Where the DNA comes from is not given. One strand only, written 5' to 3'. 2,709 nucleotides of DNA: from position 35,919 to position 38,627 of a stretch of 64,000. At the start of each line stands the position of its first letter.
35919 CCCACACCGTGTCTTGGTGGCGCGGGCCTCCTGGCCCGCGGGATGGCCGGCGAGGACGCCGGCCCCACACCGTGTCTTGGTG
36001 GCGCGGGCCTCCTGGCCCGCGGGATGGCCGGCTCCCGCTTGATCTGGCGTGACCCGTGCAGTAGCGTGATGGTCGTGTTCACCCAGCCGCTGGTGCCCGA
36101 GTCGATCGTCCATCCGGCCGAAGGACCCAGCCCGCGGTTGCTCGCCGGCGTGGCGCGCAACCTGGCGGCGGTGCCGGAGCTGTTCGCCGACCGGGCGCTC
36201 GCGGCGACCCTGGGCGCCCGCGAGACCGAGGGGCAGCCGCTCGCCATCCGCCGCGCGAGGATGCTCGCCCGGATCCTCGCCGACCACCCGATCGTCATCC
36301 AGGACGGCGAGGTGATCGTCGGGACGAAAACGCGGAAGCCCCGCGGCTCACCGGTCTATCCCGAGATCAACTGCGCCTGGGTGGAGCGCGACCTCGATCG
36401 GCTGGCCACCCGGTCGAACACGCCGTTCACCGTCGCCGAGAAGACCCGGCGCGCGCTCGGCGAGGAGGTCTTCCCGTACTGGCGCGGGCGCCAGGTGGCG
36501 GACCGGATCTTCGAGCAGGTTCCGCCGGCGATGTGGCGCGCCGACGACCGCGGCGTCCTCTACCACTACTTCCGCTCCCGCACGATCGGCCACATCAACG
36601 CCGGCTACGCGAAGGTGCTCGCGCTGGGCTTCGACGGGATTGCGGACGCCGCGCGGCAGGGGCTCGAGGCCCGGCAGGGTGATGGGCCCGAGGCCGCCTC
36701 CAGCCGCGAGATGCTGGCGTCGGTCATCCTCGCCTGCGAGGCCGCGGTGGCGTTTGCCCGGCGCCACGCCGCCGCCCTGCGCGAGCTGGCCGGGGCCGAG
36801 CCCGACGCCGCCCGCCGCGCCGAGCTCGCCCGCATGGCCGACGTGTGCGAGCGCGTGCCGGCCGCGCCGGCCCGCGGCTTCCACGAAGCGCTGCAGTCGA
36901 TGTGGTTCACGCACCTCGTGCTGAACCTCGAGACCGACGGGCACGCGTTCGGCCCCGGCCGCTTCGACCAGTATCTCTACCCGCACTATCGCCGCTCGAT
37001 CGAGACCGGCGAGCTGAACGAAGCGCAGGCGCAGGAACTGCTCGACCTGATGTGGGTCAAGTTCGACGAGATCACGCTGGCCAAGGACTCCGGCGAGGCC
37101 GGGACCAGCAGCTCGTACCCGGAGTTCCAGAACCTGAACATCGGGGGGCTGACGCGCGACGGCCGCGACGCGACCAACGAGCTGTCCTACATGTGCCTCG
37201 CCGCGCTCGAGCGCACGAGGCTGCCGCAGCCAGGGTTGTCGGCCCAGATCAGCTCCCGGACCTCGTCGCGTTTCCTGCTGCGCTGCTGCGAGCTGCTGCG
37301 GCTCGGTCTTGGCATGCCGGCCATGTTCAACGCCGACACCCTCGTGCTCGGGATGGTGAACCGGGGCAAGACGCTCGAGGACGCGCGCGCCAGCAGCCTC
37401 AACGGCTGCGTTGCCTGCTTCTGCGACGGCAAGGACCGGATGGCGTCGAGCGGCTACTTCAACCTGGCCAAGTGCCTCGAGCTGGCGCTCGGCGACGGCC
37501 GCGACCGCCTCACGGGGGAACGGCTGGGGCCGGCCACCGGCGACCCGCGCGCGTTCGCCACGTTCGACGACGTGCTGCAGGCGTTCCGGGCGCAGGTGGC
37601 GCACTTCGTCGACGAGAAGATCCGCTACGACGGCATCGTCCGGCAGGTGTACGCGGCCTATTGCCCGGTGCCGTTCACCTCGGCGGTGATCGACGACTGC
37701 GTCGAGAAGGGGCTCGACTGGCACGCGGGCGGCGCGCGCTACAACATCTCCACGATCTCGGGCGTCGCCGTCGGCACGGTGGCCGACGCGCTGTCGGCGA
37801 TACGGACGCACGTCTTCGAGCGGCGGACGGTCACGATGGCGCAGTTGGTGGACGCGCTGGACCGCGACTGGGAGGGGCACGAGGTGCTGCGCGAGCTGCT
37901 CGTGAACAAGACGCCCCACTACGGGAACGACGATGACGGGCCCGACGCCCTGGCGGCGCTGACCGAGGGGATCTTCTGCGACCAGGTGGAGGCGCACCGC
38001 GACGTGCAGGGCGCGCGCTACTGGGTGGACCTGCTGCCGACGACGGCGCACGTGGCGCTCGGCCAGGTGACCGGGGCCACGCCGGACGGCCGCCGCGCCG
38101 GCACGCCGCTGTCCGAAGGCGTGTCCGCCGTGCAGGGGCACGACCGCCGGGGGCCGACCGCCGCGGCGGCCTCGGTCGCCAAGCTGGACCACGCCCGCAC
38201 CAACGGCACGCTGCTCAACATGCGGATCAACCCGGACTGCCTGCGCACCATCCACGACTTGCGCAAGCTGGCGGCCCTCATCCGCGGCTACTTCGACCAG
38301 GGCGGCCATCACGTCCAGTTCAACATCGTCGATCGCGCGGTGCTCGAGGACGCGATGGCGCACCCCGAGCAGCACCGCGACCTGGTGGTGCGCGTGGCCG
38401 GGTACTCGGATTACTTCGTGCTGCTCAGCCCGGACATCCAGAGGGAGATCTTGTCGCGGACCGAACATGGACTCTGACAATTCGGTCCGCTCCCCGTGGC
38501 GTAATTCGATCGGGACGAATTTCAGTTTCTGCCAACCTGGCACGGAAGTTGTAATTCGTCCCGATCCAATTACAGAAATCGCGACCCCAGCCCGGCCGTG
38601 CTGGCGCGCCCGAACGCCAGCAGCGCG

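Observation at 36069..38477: Orphan glycyl-radical enzyme with a non-canonical thiyl loop (GCVA, no general-base Glu) and no activase nearby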

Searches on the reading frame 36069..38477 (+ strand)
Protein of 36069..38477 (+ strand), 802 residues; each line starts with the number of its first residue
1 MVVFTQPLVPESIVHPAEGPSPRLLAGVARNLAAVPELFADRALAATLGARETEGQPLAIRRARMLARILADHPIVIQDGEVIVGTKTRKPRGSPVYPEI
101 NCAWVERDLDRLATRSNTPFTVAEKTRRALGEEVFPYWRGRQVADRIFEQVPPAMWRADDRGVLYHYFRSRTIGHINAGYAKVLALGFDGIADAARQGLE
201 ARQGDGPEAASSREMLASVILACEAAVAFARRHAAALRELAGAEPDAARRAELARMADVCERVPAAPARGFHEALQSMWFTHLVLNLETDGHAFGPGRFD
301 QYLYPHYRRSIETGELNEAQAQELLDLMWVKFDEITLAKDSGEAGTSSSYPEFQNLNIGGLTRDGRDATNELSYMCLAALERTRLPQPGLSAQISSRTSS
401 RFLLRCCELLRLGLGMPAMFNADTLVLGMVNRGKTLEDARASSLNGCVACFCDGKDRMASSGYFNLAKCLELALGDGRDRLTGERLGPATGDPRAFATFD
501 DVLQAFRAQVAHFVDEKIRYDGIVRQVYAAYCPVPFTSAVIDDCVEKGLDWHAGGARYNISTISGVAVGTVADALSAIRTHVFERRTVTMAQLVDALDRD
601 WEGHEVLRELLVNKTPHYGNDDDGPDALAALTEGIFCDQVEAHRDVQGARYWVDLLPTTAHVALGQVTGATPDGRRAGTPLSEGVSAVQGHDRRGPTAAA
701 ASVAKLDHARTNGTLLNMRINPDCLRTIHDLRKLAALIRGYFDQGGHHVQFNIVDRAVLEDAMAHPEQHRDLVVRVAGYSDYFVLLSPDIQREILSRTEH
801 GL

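Call 4: search_protein_families(library=pfam, proteins=[window:36069-38474:+])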
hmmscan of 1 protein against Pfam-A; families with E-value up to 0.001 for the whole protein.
window:36069-38474:+ (802 aa): 2 families
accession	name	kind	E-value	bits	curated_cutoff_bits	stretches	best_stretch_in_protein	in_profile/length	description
PF02901.20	PFL-like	-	1.9e-200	668.2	24.3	1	34-665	17-647/647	Pyruvate formate lyase-like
PF01228.26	Gly_radical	-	9.9e-34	116.5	22.2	1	682-784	2-106/106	Glycine radical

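Call 5: search_protein_families(library=ncbifam, proteins=[window:36069-38474:+])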
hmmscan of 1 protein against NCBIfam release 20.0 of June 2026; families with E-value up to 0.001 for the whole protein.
window:36069-38474:+ (802 aa): 12 families
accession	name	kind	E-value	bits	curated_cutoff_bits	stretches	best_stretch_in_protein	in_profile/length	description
NF043068.1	glycl_HYPD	equivalog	8.7e-223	741.7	1100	1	32-800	12-782/784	trans-4-hydroxy-L-proline dehydratase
TIGR01774.1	PFL2-3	subfamily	7.5e-206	685.9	678.2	1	35-801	17-785/786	formate C-acetyltransferase/glycerol dehydratase family glycyl radical enzyme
NF048011.1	SfplDhtHpsGDes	equivalog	2.4e-169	565.3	1000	1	34-800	36-819/821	(2S)-3-sulfopropanediol dehydratase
NF007437.0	PRK09983.1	equivalog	5.2e-154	514.2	1109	1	37-802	18-765/765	formate C-acetyltransferase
TIGR04394.1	choline_CutC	equivalog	1.9e-150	502.9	1050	1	31-798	12-784/789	choline trimethylamine-lyase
NF048009.1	SfplDhtHpfGKleb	equivalog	2.1e-148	495.8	1000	1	42-799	46-821/824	(2S)-3-sulfopropanediol dehydratase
NF033718.1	indole_decarb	equivalog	2.7e-124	416.3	1100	3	133-601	167-644/868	indoleacetate decarboxylase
NF033715.1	glycyl_HPDL_Lrg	equivalog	2.1e-98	330.3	1150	2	180-600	232-677/901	4-hydroxyphenylacetate decarboxylase large subunit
TIGR01255.1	pyr_form_ly_1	equivalog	4.3e-47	161.1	994.2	1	265-800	230-741/744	formate C-acetyltransferase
NF038360.1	rad_fix_GrcA3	exception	3.6e-16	59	158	1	733-800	8-75/78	autonomous glycyl radical cofactor GrcA3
NF008341.1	PRK11127.1-1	equivalog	1.5e-13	50.6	145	1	743-800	20-77/80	autonomous glycyl radical cofactor GrcA2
TIGR04365.1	spare_glycyl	equivalog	4.1e-11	43.2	170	1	744-798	67-121/126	autonomous glycyl radical cofactor GrcA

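Call 6: search_solved_structures(query=window:36069-38474:+, show_alignments=3)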
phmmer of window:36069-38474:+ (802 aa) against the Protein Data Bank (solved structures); distinct sequences matched with E-value up to 0.001: 37.
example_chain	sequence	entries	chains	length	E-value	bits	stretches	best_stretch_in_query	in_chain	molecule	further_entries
1r8w_A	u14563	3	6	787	1.5e-189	635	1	29-800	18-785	glycerol dehydratase | B12-independent glycerol dehydratase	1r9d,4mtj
6vxc_A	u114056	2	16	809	4.9e-189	633.3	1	9-800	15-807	Trans-4-hydroxy-L-proline dehydratase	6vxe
5i2a_A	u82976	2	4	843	3.9e-184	617.1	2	28-601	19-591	Diol-dehydratase | Diol dehydratase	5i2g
9rco_A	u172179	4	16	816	3.3e-177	594.2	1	31-800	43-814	Glycyl radical protein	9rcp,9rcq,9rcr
9f3w_A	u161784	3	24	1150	8e-154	516.9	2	17-798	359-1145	Choline trimethylamine-lyase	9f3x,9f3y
8iof_A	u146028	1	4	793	8.6e-145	487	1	43-799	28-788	Benzylsuccinate synthase alpha subunit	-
8id1_A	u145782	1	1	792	3.5e-143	481.7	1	31-801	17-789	Formate C-acetyltransferase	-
8yjo_A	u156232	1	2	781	5.9e-138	464.4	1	33-801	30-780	Probable dehydratase PflD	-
6xs4_A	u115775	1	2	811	9.5e-138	463.7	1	36-802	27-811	Formate C-acetyltransferase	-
8id0_A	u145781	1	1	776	2.3e-135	455.8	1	37-802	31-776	formate C-acetyltransferase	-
8id7_A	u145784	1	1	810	4.4e-135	454.9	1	38-801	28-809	Probable dehydratase YbiW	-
8yjn_A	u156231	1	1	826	4.7e-135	454.8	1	38-801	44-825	Probable dehydratase YbiW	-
5kdp_A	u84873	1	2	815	1.5e-134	453.2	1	15-799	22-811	Choline trimethylamine-lyase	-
5faw_A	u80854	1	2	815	2.2e-134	452.6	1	15-799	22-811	Choline trimethylamine-lyase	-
9ht9_A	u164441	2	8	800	5.7e-134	451.2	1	15-799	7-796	Choline trimethylamine-lyase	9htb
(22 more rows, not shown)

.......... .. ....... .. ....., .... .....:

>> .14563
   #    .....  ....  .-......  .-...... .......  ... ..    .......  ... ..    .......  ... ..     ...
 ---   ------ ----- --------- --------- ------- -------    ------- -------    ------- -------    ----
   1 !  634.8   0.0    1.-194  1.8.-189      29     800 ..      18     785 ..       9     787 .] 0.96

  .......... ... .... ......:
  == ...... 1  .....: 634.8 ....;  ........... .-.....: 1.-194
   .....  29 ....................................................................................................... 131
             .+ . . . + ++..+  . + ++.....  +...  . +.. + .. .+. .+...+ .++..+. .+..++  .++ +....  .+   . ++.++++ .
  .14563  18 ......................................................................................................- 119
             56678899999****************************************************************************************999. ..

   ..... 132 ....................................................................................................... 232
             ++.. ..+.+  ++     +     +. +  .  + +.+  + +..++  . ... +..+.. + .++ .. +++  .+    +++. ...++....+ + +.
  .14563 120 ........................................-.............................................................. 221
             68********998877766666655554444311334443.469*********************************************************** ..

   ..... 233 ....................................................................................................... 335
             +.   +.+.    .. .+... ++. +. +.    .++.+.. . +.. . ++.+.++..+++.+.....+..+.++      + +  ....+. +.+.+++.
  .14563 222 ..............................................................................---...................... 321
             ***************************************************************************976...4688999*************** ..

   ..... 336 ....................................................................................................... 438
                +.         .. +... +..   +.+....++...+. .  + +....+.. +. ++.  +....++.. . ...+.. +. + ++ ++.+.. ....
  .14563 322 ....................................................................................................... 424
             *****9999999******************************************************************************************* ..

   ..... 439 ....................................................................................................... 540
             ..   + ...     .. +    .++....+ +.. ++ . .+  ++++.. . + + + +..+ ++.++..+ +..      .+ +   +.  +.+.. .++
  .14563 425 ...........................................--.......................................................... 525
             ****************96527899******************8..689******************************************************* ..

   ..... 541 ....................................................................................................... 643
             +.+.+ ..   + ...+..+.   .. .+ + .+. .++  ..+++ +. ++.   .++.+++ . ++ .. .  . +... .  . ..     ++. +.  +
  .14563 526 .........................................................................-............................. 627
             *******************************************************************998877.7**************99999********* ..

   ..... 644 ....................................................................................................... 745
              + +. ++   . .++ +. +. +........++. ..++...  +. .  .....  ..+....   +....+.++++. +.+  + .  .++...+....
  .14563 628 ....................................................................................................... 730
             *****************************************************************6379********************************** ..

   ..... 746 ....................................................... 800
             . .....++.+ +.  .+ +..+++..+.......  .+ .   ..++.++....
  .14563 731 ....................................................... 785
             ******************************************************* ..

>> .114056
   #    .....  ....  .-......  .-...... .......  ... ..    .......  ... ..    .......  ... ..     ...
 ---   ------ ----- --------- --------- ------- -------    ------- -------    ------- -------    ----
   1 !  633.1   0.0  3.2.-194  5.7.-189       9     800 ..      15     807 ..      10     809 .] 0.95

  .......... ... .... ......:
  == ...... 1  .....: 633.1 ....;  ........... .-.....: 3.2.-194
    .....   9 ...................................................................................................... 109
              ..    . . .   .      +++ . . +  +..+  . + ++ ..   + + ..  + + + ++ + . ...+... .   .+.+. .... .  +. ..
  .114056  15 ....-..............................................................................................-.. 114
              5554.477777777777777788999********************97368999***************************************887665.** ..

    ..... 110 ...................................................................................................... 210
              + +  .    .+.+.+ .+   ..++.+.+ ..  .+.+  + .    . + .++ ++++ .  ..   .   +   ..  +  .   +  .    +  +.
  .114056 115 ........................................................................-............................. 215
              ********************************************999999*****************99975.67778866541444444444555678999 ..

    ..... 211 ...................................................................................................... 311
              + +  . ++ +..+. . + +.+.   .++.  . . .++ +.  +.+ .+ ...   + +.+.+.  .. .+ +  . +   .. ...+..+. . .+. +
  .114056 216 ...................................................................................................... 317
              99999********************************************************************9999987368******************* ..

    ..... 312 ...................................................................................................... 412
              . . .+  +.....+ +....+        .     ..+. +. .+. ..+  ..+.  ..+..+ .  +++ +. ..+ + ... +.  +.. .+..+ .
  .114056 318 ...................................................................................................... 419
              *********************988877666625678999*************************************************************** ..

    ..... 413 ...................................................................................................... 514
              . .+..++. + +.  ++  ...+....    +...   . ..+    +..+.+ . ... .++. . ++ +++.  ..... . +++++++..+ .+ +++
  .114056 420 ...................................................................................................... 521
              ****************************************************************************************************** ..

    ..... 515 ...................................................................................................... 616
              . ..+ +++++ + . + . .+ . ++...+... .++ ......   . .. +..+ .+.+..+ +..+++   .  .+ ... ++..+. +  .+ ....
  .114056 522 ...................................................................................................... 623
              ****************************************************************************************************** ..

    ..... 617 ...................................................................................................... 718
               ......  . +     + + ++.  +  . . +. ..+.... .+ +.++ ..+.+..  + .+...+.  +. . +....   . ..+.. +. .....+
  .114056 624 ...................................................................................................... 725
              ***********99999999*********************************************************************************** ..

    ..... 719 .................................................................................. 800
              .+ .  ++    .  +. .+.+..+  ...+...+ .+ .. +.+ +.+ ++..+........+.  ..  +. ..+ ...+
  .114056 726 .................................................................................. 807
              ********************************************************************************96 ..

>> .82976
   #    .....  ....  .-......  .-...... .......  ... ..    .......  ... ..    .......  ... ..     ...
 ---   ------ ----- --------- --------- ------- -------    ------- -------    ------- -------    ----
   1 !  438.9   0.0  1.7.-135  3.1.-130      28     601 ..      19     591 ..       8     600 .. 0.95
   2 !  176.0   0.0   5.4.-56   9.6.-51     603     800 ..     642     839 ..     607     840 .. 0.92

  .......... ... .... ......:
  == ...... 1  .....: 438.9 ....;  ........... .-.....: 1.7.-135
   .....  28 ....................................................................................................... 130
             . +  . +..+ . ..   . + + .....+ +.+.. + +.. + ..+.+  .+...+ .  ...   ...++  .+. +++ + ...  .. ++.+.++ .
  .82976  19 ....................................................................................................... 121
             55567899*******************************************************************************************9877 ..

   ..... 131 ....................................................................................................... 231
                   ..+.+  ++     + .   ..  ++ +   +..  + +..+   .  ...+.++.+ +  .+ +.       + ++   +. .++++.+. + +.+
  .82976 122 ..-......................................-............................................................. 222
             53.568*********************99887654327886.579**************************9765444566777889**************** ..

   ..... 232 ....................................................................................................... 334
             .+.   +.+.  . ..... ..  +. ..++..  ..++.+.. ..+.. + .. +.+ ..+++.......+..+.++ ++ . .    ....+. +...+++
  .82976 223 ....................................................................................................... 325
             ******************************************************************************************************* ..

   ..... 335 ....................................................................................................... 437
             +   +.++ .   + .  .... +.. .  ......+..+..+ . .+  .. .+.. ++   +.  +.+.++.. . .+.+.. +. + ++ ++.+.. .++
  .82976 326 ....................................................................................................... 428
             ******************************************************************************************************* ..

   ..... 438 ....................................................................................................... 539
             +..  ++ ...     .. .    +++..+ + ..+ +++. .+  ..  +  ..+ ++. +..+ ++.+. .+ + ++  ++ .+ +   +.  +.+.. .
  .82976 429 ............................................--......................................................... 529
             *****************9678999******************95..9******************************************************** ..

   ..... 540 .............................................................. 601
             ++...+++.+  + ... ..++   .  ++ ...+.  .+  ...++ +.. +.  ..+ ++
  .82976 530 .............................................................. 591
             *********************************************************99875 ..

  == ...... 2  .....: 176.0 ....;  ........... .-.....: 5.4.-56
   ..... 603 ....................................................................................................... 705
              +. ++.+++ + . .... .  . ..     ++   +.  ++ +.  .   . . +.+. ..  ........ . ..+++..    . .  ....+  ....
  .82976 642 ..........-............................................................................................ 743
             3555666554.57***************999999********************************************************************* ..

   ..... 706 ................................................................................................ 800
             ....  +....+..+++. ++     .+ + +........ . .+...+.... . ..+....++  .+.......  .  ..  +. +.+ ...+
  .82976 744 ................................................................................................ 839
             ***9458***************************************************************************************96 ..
